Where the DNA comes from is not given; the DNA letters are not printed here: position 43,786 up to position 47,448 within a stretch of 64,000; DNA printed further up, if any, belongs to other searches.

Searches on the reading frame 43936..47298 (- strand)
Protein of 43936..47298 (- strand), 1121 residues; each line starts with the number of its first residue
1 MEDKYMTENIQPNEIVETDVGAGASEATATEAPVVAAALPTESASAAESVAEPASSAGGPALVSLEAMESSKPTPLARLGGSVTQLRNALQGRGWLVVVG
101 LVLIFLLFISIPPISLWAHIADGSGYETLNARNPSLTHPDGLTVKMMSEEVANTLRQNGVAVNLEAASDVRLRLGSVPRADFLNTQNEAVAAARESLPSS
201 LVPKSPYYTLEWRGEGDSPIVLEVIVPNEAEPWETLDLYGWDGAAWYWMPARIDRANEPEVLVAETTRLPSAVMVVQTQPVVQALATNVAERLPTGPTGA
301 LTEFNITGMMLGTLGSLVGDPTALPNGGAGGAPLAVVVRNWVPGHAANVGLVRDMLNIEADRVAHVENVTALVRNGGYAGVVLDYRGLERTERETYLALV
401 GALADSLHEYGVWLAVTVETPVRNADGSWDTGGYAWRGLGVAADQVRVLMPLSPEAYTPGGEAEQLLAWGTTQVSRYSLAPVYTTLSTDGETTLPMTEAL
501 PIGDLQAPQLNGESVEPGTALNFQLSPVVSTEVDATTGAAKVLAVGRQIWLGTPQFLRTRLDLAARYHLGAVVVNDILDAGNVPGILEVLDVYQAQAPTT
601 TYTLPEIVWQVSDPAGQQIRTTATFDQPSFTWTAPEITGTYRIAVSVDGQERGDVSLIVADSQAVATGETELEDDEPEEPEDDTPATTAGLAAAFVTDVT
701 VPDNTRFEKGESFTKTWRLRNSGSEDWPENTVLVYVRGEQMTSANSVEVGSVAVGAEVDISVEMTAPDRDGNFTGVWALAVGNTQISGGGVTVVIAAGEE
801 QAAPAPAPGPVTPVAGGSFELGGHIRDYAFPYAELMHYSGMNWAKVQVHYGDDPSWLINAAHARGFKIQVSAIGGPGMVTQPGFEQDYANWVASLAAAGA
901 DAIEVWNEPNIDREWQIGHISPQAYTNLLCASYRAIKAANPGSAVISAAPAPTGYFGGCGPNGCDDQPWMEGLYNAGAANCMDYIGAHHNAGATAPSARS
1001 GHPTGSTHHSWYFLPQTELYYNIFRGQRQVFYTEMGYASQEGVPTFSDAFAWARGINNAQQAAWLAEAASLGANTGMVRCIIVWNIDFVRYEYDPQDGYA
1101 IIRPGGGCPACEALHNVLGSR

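Call 64: search_protein_families(library=pfam, proteins=[window:43936-47298:-], max_evalue=0.0001)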
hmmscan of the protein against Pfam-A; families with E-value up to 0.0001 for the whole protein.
window:43936-47298:- (1121 aa): 1 family
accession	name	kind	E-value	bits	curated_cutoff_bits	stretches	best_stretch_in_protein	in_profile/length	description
PF16158.11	N_BRCA1_IG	-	1.6e-23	83.7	28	1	700-792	1-103/108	Ig-like domain from next to BRCA1 gene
